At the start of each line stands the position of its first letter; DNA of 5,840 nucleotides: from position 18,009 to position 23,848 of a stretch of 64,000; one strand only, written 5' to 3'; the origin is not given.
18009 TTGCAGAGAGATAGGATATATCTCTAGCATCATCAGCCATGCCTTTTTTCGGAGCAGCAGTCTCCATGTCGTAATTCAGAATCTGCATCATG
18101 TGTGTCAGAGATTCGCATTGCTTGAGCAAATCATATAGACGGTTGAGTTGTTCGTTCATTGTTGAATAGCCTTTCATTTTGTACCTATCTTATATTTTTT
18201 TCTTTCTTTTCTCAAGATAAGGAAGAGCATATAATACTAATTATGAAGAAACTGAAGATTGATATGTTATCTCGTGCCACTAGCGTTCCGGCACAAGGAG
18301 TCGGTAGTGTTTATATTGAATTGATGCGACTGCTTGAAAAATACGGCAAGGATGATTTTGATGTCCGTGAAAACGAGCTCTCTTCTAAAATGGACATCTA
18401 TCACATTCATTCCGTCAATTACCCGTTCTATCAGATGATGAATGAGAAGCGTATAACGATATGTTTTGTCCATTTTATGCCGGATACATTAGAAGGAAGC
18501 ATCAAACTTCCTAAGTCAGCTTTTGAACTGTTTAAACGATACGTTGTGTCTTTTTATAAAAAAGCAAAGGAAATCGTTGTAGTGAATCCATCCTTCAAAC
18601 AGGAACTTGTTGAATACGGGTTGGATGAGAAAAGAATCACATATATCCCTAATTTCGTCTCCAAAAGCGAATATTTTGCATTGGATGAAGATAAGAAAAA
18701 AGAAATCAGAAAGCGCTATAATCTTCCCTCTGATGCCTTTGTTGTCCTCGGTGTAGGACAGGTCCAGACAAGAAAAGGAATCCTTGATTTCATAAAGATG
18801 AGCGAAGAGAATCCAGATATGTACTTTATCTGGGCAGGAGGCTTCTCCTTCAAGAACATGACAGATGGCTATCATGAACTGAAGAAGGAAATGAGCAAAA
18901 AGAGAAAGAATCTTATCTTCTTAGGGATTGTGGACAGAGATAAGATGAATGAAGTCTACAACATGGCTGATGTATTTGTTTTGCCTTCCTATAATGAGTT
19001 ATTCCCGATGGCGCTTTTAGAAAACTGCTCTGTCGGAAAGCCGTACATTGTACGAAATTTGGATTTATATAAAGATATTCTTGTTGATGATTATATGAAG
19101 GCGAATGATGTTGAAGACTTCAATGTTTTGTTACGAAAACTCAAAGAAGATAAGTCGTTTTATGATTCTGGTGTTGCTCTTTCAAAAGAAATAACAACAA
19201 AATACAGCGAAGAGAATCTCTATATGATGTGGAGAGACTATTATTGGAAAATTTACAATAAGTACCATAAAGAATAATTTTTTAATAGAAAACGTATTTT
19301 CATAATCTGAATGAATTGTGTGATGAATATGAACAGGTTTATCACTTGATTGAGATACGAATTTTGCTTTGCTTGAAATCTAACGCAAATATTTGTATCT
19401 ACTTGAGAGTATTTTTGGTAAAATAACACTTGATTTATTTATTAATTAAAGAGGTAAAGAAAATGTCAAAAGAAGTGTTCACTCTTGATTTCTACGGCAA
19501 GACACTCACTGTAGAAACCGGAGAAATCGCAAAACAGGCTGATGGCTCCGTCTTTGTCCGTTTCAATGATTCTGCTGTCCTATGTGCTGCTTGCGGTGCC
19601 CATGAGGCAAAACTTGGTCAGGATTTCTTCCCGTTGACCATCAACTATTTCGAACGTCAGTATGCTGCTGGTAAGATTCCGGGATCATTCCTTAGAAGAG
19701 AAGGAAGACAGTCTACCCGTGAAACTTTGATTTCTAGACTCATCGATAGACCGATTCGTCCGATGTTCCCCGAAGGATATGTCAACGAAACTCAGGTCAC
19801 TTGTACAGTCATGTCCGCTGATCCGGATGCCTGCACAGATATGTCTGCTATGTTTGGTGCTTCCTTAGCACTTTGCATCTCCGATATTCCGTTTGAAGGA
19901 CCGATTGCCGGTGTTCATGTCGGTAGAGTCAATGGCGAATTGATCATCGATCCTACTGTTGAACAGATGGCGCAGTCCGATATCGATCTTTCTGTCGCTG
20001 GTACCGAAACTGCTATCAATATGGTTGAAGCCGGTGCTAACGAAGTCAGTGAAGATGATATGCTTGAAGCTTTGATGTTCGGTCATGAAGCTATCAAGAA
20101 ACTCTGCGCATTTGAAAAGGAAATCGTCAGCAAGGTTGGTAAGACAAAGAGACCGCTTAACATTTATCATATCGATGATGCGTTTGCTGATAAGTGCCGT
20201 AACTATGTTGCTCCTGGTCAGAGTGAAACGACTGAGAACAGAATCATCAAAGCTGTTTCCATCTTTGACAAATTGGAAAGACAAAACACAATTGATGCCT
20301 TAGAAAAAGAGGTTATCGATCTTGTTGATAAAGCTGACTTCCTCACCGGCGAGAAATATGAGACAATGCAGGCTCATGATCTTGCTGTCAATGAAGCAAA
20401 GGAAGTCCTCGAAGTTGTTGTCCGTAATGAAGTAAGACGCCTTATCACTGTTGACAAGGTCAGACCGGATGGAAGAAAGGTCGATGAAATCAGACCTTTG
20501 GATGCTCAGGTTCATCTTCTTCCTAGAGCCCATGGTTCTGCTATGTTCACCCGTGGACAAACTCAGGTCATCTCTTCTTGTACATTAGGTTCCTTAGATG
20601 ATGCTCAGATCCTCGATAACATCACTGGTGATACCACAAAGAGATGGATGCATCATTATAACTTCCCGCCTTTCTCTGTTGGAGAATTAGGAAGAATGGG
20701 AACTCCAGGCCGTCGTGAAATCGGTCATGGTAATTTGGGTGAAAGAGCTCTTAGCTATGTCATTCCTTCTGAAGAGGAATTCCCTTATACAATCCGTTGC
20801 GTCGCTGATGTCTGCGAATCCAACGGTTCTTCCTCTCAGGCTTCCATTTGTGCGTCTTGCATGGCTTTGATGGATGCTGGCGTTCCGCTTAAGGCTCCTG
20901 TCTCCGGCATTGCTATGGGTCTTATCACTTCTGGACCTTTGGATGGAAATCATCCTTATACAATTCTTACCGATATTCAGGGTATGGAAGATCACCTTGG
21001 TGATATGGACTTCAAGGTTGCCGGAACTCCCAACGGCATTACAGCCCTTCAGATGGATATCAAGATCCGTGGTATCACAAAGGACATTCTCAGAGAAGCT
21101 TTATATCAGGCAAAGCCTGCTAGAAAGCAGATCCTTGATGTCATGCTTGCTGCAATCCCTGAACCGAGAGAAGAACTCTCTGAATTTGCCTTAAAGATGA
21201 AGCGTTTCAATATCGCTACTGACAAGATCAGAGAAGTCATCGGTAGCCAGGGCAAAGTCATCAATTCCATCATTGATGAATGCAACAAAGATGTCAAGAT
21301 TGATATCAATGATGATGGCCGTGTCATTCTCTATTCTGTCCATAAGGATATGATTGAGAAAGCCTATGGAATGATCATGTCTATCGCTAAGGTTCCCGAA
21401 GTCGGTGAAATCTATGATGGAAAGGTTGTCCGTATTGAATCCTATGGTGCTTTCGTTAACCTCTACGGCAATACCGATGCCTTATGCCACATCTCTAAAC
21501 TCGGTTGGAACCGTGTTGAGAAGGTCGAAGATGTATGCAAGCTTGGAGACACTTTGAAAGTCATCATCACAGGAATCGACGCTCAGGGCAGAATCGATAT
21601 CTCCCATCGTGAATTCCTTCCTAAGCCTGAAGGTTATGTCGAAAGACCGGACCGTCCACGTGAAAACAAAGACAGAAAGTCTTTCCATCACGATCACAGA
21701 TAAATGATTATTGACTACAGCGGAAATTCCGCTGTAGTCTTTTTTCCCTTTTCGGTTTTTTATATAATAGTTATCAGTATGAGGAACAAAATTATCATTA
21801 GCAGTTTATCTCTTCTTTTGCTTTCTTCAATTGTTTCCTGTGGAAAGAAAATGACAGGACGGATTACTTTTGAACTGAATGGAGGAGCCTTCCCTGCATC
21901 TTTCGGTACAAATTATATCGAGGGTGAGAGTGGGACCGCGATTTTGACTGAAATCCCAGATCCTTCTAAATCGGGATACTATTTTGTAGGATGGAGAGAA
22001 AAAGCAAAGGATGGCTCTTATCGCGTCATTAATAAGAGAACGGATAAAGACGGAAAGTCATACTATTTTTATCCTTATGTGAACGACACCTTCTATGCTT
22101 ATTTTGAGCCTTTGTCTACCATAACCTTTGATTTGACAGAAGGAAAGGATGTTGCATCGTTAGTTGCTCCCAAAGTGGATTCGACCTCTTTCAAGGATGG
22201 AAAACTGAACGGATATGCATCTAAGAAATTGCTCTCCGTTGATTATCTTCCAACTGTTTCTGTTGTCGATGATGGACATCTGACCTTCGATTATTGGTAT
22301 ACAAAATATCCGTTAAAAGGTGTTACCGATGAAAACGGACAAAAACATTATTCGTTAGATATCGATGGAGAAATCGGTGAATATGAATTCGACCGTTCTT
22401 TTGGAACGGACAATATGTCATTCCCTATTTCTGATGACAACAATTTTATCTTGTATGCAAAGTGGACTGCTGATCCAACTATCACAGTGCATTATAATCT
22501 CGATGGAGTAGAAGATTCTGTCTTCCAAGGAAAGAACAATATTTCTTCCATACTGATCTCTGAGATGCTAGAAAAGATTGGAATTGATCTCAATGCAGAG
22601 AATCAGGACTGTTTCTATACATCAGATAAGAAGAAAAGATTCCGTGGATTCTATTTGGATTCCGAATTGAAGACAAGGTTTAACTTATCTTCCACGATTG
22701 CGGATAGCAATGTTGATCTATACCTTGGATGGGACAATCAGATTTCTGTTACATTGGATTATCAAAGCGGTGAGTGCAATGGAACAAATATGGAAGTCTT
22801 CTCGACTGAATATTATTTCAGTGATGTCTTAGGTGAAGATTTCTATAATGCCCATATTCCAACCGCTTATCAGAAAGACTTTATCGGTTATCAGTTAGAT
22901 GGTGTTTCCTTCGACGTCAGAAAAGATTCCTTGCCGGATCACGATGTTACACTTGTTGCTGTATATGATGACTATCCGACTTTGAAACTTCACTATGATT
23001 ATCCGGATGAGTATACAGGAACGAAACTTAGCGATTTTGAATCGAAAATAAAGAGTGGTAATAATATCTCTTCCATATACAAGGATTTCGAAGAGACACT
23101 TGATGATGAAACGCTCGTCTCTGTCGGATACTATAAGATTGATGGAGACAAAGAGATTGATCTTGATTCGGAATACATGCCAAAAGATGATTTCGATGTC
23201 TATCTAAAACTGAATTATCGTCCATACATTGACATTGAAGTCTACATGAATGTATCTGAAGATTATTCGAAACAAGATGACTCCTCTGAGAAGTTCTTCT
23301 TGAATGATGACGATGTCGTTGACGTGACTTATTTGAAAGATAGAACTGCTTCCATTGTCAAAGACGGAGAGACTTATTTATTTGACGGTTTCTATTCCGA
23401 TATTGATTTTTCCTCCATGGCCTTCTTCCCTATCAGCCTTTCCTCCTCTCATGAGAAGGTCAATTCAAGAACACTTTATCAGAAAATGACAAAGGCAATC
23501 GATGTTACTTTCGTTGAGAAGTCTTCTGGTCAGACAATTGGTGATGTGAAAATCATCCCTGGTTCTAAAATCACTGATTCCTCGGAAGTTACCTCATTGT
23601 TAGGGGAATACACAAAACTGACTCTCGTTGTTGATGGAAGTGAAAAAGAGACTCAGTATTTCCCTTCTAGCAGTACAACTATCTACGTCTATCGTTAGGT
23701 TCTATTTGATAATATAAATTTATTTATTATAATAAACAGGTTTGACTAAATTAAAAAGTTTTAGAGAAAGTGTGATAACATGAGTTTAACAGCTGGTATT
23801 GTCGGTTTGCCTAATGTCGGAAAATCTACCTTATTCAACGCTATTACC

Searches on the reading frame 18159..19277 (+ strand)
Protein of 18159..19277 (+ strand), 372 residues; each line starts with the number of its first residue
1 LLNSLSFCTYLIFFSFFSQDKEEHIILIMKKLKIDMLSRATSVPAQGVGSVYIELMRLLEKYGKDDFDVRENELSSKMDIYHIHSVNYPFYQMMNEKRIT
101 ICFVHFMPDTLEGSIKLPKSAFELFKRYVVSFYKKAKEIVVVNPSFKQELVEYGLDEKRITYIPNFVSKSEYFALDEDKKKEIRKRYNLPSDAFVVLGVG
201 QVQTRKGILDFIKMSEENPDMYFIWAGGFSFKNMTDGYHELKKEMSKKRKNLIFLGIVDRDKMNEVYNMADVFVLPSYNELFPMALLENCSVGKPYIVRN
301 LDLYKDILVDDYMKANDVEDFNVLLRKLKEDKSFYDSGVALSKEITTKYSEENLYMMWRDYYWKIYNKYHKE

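Call 106: search_protein_families(library=pfam, proteins=[window:18159-19277:+], max_evalue=0.00001)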
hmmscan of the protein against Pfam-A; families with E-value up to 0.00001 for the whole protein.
window:18159-19277:+ (372 aa): 3 families
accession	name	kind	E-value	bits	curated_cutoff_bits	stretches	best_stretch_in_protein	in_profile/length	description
PF00534.26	Glycos_transf_1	-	6.3e-21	75.1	26.4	1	180-333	2-160/172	Glycosyl transferases group 1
PF13692.12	Glyco_trans_1_4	-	1.7e-12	48.2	27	1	195-321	3-132/142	Glycosyl transferases group 1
PF13439.12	Glyco_transf_4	-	2.3e-10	41.2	28.5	1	73-168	68-167/170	Glycosyltransferase Family 4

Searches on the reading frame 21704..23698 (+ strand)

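Call 61: search_protein_families(library=pfam, proteins=[window:21704-23698:+], max_evalue=0.00001)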
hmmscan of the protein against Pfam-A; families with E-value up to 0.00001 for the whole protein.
window:21704-23698:+ (664 aa): 1 family
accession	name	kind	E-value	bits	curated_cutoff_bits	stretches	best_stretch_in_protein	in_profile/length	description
PF09479.16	Flg_new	-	3e-06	27.7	27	1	54-104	3-45/65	Listeria-Bacteroides repeat domain (List_Bact_rpt)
